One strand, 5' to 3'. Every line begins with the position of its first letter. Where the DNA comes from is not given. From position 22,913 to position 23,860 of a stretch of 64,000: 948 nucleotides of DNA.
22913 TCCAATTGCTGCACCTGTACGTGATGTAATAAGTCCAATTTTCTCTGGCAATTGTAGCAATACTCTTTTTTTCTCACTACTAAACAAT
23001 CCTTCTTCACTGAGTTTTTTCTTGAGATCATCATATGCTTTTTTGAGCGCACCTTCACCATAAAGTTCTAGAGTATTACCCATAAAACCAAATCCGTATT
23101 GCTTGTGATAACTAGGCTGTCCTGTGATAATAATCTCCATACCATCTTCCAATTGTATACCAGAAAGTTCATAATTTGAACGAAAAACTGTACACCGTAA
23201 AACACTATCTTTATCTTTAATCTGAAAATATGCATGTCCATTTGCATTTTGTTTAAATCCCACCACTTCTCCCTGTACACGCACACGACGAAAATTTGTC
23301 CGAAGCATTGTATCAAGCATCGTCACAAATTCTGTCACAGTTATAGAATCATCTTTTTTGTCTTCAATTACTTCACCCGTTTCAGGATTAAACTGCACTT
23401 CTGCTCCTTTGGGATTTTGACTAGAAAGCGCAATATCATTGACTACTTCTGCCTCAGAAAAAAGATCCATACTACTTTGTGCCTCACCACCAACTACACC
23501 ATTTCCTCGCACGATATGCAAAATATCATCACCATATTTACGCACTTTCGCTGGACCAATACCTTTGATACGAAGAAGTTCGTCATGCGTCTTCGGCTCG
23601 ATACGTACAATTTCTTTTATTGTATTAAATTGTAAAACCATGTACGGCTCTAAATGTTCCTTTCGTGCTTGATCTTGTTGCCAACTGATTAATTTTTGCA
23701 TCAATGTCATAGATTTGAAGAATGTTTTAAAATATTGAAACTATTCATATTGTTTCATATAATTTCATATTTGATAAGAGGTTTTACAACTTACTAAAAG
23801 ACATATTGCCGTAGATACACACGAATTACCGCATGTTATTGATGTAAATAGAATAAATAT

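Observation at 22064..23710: XseA with an N-terminal HRDC-like domain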

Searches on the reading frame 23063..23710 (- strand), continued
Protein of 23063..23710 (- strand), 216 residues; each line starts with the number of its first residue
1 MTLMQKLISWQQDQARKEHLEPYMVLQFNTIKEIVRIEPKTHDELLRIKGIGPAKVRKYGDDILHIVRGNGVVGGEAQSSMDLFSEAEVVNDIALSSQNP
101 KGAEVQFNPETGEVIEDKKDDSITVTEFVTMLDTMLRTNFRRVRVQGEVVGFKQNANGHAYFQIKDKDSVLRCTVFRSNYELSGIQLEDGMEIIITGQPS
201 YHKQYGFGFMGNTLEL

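Call 68: find_encoding_contigs(protein=P0259, flank=3000, max_places=3)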
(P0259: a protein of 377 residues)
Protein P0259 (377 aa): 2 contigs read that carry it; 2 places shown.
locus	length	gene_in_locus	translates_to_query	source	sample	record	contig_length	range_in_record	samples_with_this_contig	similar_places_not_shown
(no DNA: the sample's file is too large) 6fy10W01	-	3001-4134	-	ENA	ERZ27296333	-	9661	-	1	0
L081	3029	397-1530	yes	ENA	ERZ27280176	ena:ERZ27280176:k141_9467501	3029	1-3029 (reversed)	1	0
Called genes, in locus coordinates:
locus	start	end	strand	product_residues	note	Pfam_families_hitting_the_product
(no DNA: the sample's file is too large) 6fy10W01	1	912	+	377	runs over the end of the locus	PF05496:RuvB_N (weak), PF06068:TIP49 (faint), PF13177:DNA_pol3_delta2, PF00004:AAA, PF07728:AAA_5 (faint), PF13401:AAA_22 (weak), PF22608:DNAX_ATPase_lid, PF12169:DNA_pol3_gamma3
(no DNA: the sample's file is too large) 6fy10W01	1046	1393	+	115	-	PF18924:DUF5674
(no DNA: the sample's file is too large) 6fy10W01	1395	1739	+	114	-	-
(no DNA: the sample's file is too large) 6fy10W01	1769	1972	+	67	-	-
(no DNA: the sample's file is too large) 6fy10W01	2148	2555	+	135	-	-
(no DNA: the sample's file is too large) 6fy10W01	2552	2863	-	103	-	-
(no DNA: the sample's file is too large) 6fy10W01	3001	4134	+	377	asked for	PF13742:tRNA_anti_2, PF01336:tRNA_anti-codon, PF02601:Exonuc_VII_L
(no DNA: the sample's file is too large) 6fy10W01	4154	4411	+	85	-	-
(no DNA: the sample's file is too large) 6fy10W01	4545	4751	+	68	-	-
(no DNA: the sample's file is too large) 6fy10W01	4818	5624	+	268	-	PF13539:Peptidase_M15_4, PF01471:PG_binding_1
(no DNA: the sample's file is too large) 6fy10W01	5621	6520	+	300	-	?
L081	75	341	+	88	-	PF03083:MtN3_slv, PF04193:PQ-loop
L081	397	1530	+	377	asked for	PF13742:tRNA_anti_2, PF01336:tRNA_anti-codon, PF02601:Exonuc_VII_L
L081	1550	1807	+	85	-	-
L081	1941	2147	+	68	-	-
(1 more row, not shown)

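Call 70: list_cluster_members(proteins=[P0260, P0249, P0244, P0242, P0236, P0235, P0233, P0230, P0229, P0227])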
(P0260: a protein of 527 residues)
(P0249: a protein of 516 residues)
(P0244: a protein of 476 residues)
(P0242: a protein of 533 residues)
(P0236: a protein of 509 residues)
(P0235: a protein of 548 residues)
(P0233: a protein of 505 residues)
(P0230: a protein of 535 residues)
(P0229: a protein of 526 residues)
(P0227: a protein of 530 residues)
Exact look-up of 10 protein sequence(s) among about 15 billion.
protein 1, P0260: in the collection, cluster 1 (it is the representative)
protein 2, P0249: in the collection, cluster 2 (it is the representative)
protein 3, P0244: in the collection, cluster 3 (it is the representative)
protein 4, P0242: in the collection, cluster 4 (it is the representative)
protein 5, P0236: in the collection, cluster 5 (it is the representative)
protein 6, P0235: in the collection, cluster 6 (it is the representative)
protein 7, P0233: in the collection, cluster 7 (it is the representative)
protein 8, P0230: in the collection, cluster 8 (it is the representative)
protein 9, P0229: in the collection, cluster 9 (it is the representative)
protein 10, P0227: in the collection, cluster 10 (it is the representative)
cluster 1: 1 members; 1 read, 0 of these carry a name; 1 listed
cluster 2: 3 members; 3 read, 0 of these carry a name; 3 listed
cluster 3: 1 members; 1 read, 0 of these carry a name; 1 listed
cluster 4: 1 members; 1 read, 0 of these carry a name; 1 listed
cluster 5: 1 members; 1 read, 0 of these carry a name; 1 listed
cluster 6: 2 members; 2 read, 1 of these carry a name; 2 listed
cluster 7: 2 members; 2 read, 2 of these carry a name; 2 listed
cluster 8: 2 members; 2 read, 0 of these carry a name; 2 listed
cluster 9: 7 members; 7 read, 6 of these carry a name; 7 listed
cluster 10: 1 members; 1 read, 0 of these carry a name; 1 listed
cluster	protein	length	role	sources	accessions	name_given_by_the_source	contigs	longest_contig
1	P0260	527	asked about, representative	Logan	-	-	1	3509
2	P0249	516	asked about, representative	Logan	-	-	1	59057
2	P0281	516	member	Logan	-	-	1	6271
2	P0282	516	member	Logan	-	-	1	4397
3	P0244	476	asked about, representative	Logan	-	-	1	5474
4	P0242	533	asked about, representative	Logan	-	-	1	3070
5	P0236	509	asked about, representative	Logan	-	-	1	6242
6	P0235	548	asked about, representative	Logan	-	-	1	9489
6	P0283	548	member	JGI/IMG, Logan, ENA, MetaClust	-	\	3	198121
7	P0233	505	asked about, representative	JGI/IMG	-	exodeoxyribonuclease VII large subunit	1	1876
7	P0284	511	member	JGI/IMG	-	exodeoxyribonuclease VII large subunit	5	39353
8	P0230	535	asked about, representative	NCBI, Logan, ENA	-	-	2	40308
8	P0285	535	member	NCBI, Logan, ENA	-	-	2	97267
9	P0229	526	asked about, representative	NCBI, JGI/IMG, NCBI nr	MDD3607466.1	MAG: exodeoxyribonuclease VII large subunit [Candidatus Moranbacteria bacterium] | exodeoxyribonuclease VII large subunit | exodeoxyribonuclease VII large subunit [Candidatus Moranbacteria bacterium]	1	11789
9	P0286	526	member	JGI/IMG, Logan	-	exodeoxyribonuclease VII large subunit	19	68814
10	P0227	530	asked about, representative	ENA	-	-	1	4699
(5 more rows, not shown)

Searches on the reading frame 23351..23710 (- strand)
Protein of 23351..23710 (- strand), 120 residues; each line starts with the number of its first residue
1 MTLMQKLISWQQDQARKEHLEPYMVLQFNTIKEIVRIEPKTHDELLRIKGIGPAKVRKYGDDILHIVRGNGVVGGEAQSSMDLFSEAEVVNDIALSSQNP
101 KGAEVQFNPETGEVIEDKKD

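Call 3: search_protein_families(library=pfam, proteins=[window:23351-23710:-], max_evalue=1)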
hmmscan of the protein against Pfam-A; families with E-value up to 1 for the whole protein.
window:23351-23710:- (120 aa): 5 families
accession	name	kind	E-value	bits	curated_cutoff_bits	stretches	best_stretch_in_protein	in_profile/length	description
PF00570.28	HRDC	-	6e-18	65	23.8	1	3-67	4-68/68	HRDC domain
PF00633.29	HHH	-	0.00079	19.6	24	1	35-57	3-25/30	Helix-hairpin-helix motif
PF05559.16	DUF763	-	0.06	13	35.5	1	13-57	239-283/319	Protein of unknown function (DUF763)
PF14520.12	HHH_5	-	0.14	13.1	27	1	43-58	2-17/57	Helix-hairpin-helix domain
PF22055.1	MvaT_DBD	-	0.14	12.6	27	1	108-118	5-15/37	Bacterial xenogeneic silencer MvaT, C-terminal domain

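Call 4: search_protein_families(library=ncbifam, proteins=[window:23351-23710:-], max_evalue=1)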
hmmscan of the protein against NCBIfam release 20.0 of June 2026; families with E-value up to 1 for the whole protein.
window:23351-23710:- (120 aa): 5 families
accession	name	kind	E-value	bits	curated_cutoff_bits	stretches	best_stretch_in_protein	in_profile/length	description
TIGR01389.1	recQ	equivalog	6.7e-13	47.9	640.2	1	2-68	523-589/591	DNA helicase RecQ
NF008279.0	PRK11057.1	equivalog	1.3e-06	27.1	1015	1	3-68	535-600/608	ATP-dependent DNA helicase RecQ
TIGR01388.1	rnd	equivalog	6.3e-05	22.4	298.95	1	3-68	212-276/363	ribonuclease D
NF008089.0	PRK10829.1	equivalog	0.0046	16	516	1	3-70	216-282/375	ribonuclease D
TIGR01259.1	comE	subfamily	0.081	12.9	152.35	1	33-57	58-82/120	comEA protein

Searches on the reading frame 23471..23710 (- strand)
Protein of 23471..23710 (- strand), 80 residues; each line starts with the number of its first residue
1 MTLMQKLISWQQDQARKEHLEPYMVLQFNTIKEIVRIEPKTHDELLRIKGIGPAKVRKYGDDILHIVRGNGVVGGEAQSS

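Call 17: search_solved_structures(query=window:23471-23710:-, max_evalue=1, show_alignments=3)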
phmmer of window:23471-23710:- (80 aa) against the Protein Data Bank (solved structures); distinct sequences matched with E-value up to 1: 7.
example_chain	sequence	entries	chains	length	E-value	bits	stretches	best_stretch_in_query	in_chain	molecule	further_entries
2ma1_A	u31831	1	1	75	1.2e-09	41.4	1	3-70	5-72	DNA helicase RecQ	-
1wud_A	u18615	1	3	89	0.00011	25.6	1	4-70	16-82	ATP-dependent DNA helicase recQ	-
2rhf_A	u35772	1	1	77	0.014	19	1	16-67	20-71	DNA helicase RecQ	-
2duy_A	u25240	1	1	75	0.05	17.2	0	42-58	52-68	Competence protein ComEA-related protein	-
8dss_A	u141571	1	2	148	0.55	13.9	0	35-57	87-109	ComE operon protein 1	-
2e1e_A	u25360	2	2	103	0.67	13.6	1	3-59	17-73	Werner syndrome ATP-dependent helicase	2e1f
3ewg_A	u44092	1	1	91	0.97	13.1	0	11-51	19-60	Putative transcription antitermination protein nusG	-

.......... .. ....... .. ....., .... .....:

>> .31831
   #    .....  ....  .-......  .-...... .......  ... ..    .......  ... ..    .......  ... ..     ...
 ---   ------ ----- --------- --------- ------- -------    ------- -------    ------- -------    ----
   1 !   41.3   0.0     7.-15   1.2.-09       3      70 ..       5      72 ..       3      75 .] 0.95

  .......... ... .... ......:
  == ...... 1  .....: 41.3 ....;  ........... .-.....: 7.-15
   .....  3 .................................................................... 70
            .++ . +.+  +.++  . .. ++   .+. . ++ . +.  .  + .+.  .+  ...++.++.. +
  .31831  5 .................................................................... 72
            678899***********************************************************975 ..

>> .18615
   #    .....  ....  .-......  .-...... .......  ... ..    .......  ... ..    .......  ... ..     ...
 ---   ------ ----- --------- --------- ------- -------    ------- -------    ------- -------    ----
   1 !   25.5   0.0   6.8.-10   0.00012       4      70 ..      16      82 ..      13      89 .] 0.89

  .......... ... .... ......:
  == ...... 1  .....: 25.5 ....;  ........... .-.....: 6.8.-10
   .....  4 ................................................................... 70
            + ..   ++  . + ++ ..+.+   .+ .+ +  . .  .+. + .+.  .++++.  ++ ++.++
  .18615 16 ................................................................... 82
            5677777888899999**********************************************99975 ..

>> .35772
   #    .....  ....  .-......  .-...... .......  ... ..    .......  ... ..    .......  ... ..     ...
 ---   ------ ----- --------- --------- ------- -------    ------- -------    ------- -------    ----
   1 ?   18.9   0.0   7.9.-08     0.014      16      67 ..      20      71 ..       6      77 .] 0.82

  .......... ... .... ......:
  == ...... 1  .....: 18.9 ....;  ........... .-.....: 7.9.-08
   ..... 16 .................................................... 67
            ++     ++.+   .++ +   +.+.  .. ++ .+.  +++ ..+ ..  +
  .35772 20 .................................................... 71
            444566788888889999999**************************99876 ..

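Call 20: find_homologous_proteins(query=window:23486-23710:-, max_evalue=0.001)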
Query window:23486-23710:- (75 aa): 2 proteins with E <= 0.001 among 2 candidates.
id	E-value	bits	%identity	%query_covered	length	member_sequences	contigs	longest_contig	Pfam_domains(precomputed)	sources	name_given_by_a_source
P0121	3.1e-23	99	83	79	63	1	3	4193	PF00570.29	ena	-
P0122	1.8e-8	52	70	57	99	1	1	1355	PF00570.29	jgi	-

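Call 40: predict_structure(alignment_id=A4)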
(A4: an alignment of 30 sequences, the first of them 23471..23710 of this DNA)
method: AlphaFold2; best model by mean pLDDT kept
length: 80 residues; sequences in the alignment: 30
mean_pLDDT: 91.8   pTM: 0.78
mean pLDDT of the five models: 91.8, 90.8, 90.7, 90.6, 90.5
residues with pLDDT >= 90: 67; 70-90: 3; 50-70: 8; < 50: 2
segments of 3 or more residues with pLDDT < 50: none
pLDDT, mean of each block of 10 residues (from residue 1): 97 98 98 98 98 98 95 54
secondary structure, 60 per line:
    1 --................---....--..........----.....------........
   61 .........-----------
elements in order: H3-18 H22-25 H28-37 H42-46 H53-69

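Call 42: fold_search(model_id=the predicted structure, library=pdb)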
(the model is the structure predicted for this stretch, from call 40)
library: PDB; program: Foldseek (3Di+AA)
matches with E <= 10: 42; with E <= 0.001: 1
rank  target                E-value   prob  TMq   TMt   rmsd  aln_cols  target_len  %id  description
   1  1wud_B                6.5e-04  1.00  0.81  0.85   0.6        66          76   27  E. coli RecQ HRDC domain (released 2005-08-09)
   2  1wud_A                1.1e-03  1.00  0.81  0.84   0.6        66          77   27  E. coli RecQ HRDC domain (released 2005-08-09)
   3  2e1e                  3.8e-03  1.00  0.77  0.66   1.3        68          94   20  Crystal structure of the HRDC Domain of Human Werner Syndrome Protein, WRN (released 2006-12-12)
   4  1yt3                  4.6e-03  1.00  0.84  0.19   2.1        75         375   23  Crystal Structure of Escherichia coli RNase D, an exoribonuclease involved in structured RNA processing (released 2005-08-09)
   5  2rhf                  7.8e-03  1.00  0.80  0.84   0.8        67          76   21  D. radiodurans RecQ HRDC domain 3 (released 2008-04-22)
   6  7aud_B                1.4e-02  1.00  0.80  0.13   1.1        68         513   16  Structure of an engineered helicase domain construct for human Bloom syndrome protein (BLM) (released 2020-12-16)
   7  2ma1                  1.4e-02  1.00  0.60  0.63   2.9        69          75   32  Solution structure of HRDC1 domain of RecQ helicase from Deinococcus radiodurans (released 2013-07-10)
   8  7aud_A                1.8e-02  1.00  0.80  0.13   1.0        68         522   16  Structure of an engineered helicase domain construct for human Bloom syndrome protein (BLM) (released 2020-12-16)
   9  4nlb                  2.3e-02  1.00  0.75  0.18   1.8        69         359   20  Crystal structure of the catalytic core of RRP6 from Trypanosoma brucei (released 2014-03-26)
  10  7aud_D                2.9e-02  1.00  0.79  0.13   1.2        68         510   16  Structure of an engineered helicase domain construct for human Bloom syndrome protein (BLM) (released 2020-12-16)
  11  7aud_F                3.6e-02  1.00  0.79  0.13   1.2        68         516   16  Structure of an engineered helicase domain construct for human Bloom syndrome protein (BLM) (released 2020-12-16)
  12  4cgz_A                3.8e-02  1.00  0.79  0.11   1.0        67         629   16  Crystal structure of the Bloom's syndrome helicase BLM in complex with DNA (released 2013-12-11)
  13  2dgz_MODEL_1_A        4.1e-02  1.00  0.71  0.53   2.5        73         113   23  Solution structure of the Helicase and RNase D C-terminal domain in Werner syndrome ATP-dependent helicase (released 2006-09-16)
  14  2kv2_MODEL_1_A        4.6e-02  1.00  0.75  0.71   1.7        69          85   16  Solution Structure of the human BLM HRDC domain (released 2010-12-15)
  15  4nlc                  5.1e-02  1.00  0.74  0.18   2.0        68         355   20  Crystal structure of the catalytic core of RRP6 from Trypanosoma brucei, mutant C496S (released 2014-03-26)
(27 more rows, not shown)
